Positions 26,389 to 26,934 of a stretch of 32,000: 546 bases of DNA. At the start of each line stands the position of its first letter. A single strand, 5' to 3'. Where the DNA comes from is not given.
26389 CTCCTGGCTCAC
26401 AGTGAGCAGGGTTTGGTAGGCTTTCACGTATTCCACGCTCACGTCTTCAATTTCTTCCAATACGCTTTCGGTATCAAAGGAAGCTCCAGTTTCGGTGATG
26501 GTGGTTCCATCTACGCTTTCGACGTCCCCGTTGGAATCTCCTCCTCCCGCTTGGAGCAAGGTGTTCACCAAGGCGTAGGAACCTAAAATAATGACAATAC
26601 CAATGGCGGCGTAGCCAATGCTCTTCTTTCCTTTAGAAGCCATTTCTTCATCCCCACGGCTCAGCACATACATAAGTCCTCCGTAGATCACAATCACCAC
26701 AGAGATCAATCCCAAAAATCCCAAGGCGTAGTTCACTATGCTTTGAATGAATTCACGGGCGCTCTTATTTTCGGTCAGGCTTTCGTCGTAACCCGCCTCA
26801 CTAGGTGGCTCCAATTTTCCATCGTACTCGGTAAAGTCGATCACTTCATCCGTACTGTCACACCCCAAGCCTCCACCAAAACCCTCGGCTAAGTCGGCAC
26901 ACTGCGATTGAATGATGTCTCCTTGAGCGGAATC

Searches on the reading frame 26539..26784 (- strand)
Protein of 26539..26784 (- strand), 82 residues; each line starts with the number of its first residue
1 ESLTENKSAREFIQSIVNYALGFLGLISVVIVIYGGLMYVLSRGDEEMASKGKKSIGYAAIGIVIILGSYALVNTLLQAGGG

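Call 20: search_protein_representatives(alignment_id=A1)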
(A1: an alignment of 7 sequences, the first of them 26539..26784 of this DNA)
Query: 7 sequences, 78 profile positions. Proteins with E-value up to 0.001 (for the whole library): 60330; up to 1e-10: 6099; up to 1e-30: 246. The best 150 are listed.
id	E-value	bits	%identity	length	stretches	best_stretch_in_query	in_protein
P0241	6.3e-115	391.5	-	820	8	6-75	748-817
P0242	1.6e-81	284.4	-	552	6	10-74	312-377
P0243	1.2e-76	268.9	-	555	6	10-75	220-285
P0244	6.6e-68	240.8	-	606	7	6-70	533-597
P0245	9.9e-68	240.2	-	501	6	8-73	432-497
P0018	4.2e-67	238.2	-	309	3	4-78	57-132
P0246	1.4e-64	230.1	-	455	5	13-74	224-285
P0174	1.9e-60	216.9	-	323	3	6-77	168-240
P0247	7.0e-57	205.5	-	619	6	9-70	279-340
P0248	6.7e-56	202.3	-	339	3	8-74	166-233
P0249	3.9e-55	199.9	-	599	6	9-74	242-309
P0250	3.3e-54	196.9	-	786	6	5-78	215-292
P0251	4.0e-54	196.6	-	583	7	17-73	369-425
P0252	4.7e-54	196.4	-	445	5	7-73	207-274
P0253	9.3e-53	192.3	-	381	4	2-73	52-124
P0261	2.7e-48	178.0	-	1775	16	13-76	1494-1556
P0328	6.2e-39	148.0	-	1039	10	10-75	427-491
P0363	4.7e-37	142.0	-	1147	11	8-74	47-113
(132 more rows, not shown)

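Call 36: search_solved_structures(query=A1, max_evalue=10, show_alignments=3)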
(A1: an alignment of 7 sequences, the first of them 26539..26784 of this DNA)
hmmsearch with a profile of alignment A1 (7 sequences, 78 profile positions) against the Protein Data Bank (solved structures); distinct sequences matched with E-value up to 10: 3.
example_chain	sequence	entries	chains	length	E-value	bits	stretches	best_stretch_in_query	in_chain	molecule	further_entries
1mp9_A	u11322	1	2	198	0.33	14.2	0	26-54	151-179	TATA-binding protein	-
4ww3_A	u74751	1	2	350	1.3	12.3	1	14-51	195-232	Rhodopsin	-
2ziy_A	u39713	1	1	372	1.4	12.2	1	14-51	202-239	Rhodopsin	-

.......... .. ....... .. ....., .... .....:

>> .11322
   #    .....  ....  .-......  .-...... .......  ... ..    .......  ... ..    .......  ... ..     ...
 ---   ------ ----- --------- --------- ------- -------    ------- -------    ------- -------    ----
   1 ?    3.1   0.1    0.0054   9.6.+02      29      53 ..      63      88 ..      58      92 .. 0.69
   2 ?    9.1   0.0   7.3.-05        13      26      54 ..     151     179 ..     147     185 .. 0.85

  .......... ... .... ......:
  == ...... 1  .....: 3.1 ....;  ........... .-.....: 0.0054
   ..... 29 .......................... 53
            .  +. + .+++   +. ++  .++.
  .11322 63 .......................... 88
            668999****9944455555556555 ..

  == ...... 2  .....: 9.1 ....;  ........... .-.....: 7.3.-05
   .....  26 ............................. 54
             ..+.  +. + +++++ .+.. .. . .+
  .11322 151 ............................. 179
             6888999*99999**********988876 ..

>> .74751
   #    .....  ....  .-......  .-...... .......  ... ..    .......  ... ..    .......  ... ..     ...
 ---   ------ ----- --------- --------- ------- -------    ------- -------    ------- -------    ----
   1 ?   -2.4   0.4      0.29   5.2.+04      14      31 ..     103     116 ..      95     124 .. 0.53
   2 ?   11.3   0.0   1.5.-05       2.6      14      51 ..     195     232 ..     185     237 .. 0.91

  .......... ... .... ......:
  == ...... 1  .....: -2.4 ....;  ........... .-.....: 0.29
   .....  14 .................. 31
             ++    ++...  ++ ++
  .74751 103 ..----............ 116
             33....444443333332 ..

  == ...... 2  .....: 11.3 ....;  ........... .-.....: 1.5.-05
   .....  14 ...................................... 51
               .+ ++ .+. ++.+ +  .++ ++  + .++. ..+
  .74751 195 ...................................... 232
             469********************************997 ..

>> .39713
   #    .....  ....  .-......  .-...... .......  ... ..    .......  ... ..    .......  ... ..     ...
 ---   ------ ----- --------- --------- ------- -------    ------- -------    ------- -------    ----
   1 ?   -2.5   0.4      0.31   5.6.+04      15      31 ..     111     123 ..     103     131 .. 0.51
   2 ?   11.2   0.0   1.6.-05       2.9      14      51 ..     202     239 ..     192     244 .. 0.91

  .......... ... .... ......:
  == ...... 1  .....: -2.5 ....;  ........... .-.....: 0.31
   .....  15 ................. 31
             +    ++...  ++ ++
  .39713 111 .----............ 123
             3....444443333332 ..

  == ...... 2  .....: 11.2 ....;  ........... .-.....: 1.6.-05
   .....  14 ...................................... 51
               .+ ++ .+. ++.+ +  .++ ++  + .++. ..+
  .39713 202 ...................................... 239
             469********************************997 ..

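Call 44: list_cluster_members(proteins=[P0241, P0242, P0243, P0244, P0245, P0246, P0261, P0328, P0363, P0250])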
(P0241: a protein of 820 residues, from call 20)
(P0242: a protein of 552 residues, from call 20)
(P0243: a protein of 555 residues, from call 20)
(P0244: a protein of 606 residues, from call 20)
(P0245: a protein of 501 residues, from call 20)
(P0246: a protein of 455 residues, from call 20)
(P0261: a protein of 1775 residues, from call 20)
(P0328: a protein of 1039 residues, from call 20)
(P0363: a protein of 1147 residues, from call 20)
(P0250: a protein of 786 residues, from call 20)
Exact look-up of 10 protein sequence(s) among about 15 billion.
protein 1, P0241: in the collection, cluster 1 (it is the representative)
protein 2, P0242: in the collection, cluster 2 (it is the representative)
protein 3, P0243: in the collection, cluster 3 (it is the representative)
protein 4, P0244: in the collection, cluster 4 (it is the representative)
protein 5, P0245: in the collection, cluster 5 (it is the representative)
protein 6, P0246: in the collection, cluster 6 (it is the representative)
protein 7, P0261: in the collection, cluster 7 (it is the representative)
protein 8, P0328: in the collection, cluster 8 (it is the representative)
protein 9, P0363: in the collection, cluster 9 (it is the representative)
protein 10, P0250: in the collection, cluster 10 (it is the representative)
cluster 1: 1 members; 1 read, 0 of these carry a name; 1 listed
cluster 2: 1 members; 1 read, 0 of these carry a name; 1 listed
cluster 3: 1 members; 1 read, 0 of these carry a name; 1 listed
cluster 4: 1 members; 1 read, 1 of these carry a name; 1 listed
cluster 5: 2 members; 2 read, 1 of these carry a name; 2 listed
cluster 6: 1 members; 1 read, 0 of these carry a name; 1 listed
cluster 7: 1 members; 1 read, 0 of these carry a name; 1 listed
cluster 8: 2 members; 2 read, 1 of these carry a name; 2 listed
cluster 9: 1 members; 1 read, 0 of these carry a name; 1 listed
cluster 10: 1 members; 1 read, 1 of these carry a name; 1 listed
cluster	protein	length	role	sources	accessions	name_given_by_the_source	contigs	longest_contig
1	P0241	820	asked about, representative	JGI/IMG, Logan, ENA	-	-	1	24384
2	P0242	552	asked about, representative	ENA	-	-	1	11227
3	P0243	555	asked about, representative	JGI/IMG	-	-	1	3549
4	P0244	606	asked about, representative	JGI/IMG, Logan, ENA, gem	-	hypothetical protein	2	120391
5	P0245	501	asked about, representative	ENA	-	-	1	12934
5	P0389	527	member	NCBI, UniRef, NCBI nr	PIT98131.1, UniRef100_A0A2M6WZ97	MAG: hypothetical protein COT71_02435 [Candidatus Andersenbacteria bacterium ... | Uncharacterized protein n=1 Tax=Candidatus Andersenbacteria bacterium ...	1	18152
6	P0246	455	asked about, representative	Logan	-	-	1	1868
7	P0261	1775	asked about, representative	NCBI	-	-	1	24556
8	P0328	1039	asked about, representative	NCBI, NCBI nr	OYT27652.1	MAG: hypothetical protein B6U97_00630 [Candidatus Altiarchaeales archaeon ex4484_96]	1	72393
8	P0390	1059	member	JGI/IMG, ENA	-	-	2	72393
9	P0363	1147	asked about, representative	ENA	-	-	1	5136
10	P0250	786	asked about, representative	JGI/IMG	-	hypothetical protein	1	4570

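Call 45: find_encoding_contigs(protein=P0241, flank=10000, max_places=1)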
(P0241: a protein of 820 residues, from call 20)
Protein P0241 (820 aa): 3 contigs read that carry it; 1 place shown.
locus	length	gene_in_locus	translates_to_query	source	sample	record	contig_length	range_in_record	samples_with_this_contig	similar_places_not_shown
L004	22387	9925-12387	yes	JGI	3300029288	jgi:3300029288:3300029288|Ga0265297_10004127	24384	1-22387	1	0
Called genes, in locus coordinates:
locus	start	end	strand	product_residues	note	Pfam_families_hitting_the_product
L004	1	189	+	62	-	?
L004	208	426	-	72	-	-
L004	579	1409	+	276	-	-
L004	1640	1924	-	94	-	-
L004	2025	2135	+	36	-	-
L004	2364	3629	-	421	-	PF01368:DHH, PF02272:DHHA1 (weak)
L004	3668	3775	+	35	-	-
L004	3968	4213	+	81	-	PF01783:Ribosomal_L32p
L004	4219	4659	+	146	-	PF01029:NusB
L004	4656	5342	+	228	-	PF22935:RM44_endonuclase (faint), PF14622:Ribonucleas_3_3, PF00636:Ribonuclease_3, PF00035:dsrm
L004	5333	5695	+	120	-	PF02033:RBFA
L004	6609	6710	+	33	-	-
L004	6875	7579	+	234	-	PF28597:T2SSF_N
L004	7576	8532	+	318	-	PF18075:FtsX_ECD, PF02687:FtsX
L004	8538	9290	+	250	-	PF11967:RecO_N, PF02565:RecO_C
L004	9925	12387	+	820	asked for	PF04956:TrbC (faint), PF18895:T4SS_pilin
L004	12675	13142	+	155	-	PF18895:T4SS_pilin (weak)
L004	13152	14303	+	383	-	PF18895:T4SS_pilin, PF00801:PKD (weak)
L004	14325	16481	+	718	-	PF00801:PKD, PF18911:PKD_4, PF18911:PKD_4, PF00801:PKD, PF18911:PKD_4, PF18911:PKD_4, PF00801:PKD, PF18911:PKD_4, +13 more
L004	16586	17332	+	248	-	PF02811:PHP (weak)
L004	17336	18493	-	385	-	PF04932:Wzy_C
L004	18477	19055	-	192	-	PF23023:Anti-Pycsar_Apyc1 (weak), PF00753:Lactamase_B, PF13483:Lactamase_B_3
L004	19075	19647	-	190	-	PF02482:Ribosomal_S30AE, PF16321:Ribosom_S30AE_C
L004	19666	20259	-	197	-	PF12917:YfbR-like, PF13023:HD_3, PF01966:HD (weak)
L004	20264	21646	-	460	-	PF08529:NusA_N, PF14520:HHH_5 (faint), PF13184:KH_NusA_1st, PF26594:KH_NusA_2nd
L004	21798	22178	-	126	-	PF01035:DNA_binding_1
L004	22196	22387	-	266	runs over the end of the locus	-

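Call 46: find_encoding_contigs(protein=P0244, flank=10000, max_places=1)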
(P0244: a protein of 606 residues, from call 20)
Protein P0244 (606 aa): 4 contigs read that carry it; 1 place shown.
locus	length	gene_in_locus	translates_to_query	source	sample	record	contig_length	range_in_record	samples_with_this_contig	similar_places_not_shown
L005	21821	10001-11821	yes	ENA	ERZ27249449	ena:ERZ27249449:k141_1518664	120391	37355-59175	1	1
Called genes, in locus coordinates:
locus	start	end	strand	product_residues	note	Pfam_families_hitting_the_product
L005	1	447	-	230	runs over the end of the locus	-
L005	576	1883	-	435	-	PF00753:Lactamase_B, PF23023:Anti-Pycsar_Apyc1, PF12706:Lactamase_B_2 (weak), PF07521:RMMBL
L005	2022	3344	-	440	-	PF23459:S1_RRP5 (faint), PF00575:S1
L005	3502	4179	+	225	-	PF13483:Lactamase_B_3, PF12706:Lactamase_B_2 (weak)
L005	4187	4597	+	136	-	-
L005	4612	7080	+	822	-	PF00521:DNA_topoisoIV, PF03989:DNA_gyraseA_C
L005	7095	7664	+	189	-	PF03848:TehB (weak), PF13489:Methyltransf_23, PF01209:Ubie_methyltran, PF01728:FtsJ (weak), PF13847:Methyltransf_31, PF08241:Methyltransf_11, PF08242:Methyltransf_12, PF13649:Methyltransf_25, +2 more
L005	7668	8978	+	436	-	PF01547:SBP_bac_1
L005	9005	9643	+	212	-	PF18895:T4SS_pilin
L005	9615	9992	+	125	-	PF18895:T4SS_pilin (weak)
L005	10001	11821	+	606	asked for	PF18895:T4SS_pilin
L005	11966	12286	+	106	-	PF18895:T4SS_pilin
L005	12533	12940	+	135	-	PF18895:T4SS_pilin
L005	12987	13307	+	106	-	PF18895:T4SS_pilin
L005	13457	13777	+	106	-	PF18895:T4SS_pilin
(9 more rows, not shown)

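Call 75: find_encoding_contigs(protein=P0245, flank=10000, max_places=1)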
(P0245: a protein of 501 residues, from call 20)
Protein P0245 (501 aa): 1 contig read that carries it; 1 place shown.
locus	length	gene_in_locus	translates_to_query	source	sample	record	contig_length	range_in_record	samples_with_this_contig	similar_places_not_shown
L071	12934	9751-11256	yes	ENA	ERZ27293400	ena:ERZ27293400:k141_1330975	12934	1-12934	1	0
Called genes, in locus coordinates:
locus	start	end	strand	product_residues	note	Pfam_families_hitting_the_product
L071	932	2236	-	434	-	PF00575:S1, PF23459:S1_RRP5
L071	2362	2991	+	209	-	PF13483:Lactamase_B_3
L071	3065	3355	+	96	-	-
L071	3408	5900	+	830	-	PF00521:DNA_topoisoIV, PF03989:DNA_gyraseA_C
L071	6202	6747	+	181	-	PF01135:PCMT (weak), PF01209:Ubie_methyltran, PF06325:PrmA (weak), PF13847:Methyltransf_31, PF08241:Methyltransf_11, PF08242:Methyltransf_12 (weak), PF13649:Methyltransf_25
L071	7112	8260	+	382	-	PF01547:SBP_bac_1, PF13416:SBP_bac_8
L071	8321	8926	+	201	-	PF18895:T4SS_pilin (faint)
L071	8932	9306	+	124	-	PF18895:T4SS_pilin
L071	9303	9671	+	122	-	PF18895:T4SS_pilin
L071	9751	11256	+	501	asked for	PF18895:T4SS_pilin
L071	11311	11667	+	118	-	PF18895:T4SS_pilin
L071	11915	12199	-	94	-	-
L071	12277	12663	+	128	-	PF18895:T4SS_pilin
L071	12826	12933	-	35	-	?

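Call 76: find_encoding_contigs(protein=P0261, flank=10000, max_places=1)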
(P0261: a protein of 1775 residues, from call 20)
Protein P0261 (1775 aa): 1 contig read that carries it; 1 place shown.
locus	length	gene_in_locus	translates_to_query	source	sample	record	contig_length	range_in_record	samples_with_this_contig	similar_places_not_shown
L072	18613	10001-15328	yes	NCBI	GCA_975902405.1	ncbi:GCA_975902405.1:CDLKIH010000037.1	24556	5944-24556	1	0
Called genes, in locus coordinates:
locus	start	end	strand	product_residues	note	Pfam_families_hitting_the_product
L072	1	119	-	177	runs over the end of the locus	PF02441:Flavoprotein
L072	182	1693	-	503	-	PF20123:DUF6513 (weak), PF00809:Pterin_bind, PF14251:PterinBD-DUF4346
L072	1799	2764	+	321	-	PF09822:ABC_transp_aux (faint)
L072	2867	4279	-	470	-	PF25596:CPSase_L_D1, PF02222:ATP-grasp, PF02786:CPSase_L_D2, PF07478:Dala_Dala_lig_C, PF02787:CPSase_L_D3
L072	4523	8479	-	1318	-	PF05048:NosD, PF13229:Beta_helix, PF05048:NosD, PF13229:Beta_helix, PF05048:NosD, PF13229:Beta_helix, PF05048:NosD (weak)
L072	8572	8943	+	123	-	PF13742:tRNA_anti_2 (faint), PF01336:tRNA_anti-codon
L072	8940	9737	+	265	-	PF06023:Csa1 (weak), PF12705:PDDEXK_1, PF01930:Cas_Cas4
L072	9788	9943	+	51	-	PF00832:Ribosomal_L39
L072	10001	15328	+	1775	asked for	PF04956:TrbC, PF18895:T4SS_pilin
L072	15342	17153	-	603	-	PF00361:Proton_antipo_M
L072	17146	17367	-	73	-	-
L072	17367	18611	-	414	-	?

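Call 77: find_encoding_contigs(protein=P0328, flank=10000, max_places=1)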
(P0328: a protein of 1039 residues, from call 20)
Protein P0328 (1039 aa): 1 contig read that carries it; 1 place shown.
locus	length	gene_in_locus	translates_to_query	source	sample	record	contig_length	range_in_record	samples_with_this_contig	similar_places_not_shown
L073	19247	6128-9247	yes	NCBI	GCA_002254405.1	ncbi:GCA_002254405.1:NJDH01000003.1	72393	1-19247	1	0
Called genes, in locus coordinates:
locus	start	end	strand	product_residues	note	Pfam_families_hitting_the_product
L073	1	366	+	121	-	?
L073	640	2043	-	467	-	PF25596:CPSase_L_D1, PF02222:ATP-grasp, PF02786:CPSase_L_D2, PF07478:Dala_Dala_lig_C, PF02787:CPSase_L_D3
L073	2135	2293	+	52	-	-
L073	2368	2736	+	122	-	PF01336:tRNA_anti-codon (weak)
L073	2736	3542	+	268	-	PF01930:Cas_Cas4 (weak)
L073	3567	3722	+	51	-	PF00832:Ribosomal_L39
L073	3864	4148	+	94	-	-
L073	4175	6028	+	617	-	PF04956:TrbC (faint), PF18895:T4SS_pilin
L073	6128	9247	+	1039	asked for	PF18895:T4SS_pilin (weak), PF04956:TrbC (weak), PF18895:T4SS_pilin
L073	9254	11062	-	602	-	PF00361:Proton_antipo_M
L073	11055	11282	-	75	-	-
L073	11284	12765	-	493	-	PF00361:Proton_antipo_M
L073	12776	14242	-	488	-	PF10125:NADHdeh_related (weak), PF00361:Proton_antipo_M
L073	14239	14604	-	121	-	PF00420:Oxidored_q2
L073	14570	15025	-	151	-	PF04039:MnhB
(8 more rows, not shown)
